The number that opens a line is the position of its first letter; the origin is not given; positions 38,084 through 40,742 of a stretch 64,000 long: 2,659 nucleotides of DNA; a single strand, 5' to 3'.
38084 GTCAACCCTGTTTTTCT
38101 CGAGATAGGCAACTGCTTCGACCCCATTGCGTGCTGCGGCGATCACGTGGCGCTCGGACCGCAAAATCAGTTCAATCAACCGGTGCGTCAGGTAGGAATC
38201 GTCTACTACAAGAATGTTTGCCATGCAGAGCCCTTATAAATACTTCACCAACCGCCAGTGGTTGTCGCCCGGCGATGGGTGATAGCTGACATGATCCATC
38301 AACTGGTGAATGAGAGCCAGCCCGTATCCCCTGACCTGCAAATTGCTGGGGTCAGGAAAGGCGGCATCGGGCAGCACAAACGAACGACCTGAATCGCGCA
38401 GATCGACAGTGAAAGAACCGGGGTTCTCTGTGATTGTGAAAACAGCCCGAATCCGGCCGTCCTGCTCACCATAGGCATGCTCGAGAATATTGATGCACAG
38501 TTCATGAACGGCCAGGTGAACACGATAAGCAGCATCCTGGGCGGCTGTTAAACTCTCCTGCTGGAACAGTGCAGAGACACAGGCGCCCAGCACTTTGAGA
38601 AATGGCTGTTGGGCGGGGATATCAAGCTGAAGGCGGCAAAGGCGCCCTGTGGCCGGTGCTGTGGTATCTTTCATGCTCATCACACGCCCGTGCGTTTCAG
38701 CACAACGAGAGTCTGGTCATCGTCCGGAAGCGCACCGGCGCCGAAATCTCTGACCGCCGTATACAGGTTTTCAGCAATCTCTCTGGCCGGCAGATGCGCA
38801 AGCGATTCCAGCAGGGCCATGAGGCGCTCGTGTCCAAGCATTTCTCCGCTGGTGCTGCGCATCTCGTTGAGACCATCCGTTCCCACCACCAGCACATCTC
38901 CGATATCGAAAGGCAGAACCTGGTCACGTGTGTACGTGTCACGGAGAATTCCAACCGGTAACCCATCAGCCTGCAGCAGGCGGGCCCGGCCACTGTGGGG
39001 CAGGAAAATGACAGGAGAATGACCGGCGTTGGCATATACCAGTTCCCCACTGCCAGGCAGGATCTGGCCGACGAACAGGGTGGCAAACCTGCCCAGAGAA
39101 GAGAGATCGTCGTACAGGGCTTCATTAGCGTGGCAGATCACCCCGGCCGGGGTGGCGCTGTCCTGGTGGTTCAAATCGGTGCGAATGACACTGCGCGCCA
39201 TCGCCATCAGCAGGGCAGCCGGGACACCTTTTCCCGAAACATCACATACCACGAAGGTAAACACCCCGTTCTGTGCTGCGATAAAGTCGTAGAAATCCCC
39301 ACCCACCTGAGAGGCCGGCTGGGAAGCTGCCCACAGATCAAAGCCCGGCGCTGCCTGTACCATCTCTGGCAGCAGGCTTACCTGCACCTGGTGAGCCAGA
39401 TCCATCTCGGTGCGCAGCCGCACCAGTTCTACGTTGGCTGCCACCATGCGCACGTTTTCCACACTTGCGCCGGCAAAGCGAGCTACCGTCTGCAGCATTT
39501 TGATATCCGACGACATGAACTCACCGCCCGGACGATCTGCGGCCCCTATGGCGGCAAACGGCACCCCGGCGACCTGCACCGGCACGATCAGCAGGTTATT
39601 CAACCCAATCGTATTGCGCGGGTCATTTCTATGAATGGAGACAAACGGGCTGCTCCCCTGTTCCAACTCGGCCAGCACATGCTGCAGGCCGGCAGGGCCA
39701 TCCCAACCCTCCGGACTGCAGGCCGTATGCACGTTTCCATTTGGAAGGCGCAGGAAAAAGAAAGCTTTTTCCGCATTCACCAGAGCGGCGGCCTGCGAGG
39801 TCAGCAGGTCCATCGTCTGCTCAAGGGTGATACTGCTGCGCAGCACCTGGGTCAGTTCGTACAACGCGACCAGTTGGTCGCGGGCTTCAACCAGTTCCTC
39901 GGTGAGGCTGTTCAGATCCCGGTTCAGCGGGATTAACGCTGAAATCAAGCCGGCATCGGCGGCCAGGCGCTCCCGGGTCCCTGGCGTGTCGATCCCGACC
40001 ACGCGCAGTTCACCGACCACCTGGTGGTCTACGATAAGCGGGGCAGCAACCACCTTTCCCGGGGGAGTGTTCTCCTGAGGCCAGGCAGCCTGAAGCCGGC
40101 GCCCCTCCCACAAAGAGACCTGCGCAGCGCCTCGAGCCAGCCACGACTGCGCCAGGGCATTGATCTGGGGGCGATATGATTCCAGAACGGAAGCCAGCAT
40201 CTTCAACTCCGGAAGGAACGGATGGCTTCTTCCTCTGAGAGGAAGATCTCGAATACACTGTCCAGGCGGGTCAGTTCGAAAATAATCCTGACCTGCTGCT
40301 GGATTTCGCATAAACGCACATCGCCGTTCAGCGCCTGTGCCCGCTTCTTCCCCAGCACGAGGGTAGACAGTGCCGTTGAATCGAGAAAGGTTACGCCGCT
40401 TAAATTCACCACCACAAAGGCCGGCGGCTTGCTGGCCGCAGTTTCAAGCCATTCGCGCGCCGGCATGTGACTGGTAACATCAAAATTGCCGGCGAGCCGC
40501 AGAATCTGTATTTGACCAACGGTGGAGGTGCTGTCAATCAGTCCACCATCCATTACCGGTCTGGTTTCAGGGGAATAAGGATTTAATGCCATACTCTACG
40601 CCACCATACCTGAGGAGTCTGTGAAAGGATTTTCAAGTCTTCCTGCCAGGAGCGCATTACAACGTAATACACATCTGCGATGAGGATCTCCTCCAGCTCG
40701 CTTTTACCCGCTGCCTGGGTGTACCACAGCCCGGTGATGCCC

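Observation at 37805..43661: Sigma-less partner-switching module wired into a polysaccharide operon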

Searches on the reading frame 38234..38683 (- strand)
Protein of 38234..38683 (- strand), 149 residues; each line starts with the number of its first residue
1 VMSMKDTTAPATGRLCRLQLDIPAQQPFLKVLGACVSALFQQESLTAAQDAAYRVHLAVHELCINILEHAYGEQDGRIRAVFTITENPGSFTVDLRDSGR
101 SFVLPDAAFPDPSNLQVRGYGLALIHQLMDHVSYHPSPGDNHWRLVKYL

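Call 3: search_protein_families(library=pfam, proteins=[window:38234-38683:-], max_evalue=0.01)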
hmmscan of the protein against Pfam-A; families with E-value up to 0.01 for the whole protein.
window:38234-38683:- (149 aa): 2 families
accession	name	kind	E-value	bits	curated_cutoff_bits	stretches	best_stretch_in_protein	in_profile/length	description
PF13581.12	HATPase_c_2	-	4.5e-22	78.9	27.4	1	45-147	22-127/127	Histidine kinase-like ATPase domain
PF02518.31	HATPase_c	-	0.0039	18.1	26.4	1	54-134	5-93/111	Histidine kinase-, DNA gyrase B-, and HSP90-like ATPase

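Call 36: search_protein_families(library=ncbifam, proteins=[window:38234-38683:-], max_evalue=0.001)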
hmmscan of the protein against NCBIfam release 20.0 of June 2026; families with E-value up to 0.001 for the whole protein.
window:38234-38683:- (149 aa): 3 families
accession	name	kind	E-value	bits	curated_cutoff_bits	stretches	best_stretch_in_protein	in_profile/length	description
NF003144.0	PRK04069.1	equivalog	5.1e-12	45.5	145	1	18-139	8-134/161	anti-sigma B factor RsbW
TIGR01924.1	rsbW_low_gc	equivalog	3.3e-10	39.6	155.05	1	18-135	8-130/159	anti-sigma B factor RsbW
NF041045.1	RsbA_anti_sig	subfamily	1.5e-09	37.6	210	1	44-138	204-292/303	anti-sigma factor RsbA family regulatory protein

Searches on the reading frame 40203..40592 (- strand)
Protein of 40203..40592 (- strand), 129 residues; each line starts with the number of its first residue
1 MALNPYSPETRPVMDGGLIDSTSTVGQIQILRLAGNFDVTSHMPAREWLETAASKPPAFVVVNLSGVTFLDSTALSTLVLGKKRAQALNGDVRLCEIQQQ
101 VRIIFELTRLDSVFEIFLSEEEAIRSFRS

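Call 3: search_protein_families(library=pfam, proteins=[window:40203-40592:-], max_evalue=0.01)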
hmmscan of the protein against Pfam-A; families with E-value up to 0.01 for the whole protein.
window:40203-40592:- (129 aa): 2 families
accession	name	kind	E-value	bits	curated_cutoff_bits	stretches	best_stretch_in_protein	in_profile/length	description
PF01740.26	STAS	-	2.3e-18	66.3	22.6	1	24-123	6-106/106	STAS domain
PF13466.11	STAS_2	-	2.4e-11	44.1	29.2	1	31-111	1-80/80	STAS domain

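Call 36: search_protein_families(library=ncbifam, proteins=[window:40203-40553:-], max_evalue=0.001)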
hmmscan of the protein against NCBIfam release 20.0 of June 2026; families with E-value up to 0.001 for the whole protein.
window:40203-40553:- (116 aa): 2 families
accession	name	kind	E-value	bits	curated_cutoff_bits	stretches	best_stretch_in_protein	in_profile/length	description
TIGR00377.1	ant_ant_sig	superfamily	6.6e-18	64.6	53.45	1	10-108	8-107/108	anti-sigma factor antagonist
TIGR02886.1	spore_II_AA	equivalog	5.8e-12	45.6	114.75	1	12-111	6-106/106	anti-sigma F factor antagonist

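Call 54: search_solved_structures(query=window:40203-40553:-, max_evalue=1, show_alignments=4)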
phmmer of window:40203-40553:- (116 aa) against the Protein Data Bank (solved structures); distinct sequences matched with E-value up to 1: 12.
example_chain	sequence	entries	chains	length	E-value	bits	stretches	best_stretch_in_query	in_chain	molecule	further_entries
1sbo_A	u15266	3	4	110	1.1e-07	35.4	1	16-110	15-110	Putative anti-sigma factor antagonist TM1442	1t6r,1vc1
1th8_B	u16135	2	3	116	1.1e-06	32.2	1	14-112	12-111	Anti-sigma F factor antagonist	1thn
1tid_B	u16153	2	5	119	3e-06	30.7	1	14-112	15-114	Anti-sigma F factor antagonist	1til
1auz_A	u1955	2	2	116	3.7e-06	30.4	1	15-112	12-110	SPOIIAA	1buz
3t6o_A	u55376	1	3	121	0.00018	25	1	35-113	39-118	Sulfate transporter/antisigma-factor antagonist STAS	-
6m36_B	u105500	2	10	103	0.0004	23.9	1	13-103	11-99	Anti-sigma-B factor antagonist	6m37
8ih8_A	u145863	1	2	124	0.0091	19.5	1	14-114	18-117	Anti-sigma-F factor antagonist RsfB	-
1h4y_A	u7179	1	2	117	0.018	18.6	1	15-114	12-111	ANTI-SIGMA F FACTOR ANTAGONIST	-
4qtp_A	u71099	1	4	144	0.02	18.4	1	15-115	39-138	Anti-sigma factor antagonist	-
1h4x_A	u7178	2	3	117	0.048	17.2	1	15-114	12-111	ANTI-SIGMA F FACTOR ANTAGONIST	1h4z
4hyl_A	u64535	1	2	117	0.11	16.1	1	13-113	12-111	Stage II sporulation protein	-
2ka5_A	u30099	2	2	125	0.27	14.8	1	42-114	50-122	Putative anti-sigma factor antagonist TM_1081 | Putative anti-sigma factor antagonist TM1081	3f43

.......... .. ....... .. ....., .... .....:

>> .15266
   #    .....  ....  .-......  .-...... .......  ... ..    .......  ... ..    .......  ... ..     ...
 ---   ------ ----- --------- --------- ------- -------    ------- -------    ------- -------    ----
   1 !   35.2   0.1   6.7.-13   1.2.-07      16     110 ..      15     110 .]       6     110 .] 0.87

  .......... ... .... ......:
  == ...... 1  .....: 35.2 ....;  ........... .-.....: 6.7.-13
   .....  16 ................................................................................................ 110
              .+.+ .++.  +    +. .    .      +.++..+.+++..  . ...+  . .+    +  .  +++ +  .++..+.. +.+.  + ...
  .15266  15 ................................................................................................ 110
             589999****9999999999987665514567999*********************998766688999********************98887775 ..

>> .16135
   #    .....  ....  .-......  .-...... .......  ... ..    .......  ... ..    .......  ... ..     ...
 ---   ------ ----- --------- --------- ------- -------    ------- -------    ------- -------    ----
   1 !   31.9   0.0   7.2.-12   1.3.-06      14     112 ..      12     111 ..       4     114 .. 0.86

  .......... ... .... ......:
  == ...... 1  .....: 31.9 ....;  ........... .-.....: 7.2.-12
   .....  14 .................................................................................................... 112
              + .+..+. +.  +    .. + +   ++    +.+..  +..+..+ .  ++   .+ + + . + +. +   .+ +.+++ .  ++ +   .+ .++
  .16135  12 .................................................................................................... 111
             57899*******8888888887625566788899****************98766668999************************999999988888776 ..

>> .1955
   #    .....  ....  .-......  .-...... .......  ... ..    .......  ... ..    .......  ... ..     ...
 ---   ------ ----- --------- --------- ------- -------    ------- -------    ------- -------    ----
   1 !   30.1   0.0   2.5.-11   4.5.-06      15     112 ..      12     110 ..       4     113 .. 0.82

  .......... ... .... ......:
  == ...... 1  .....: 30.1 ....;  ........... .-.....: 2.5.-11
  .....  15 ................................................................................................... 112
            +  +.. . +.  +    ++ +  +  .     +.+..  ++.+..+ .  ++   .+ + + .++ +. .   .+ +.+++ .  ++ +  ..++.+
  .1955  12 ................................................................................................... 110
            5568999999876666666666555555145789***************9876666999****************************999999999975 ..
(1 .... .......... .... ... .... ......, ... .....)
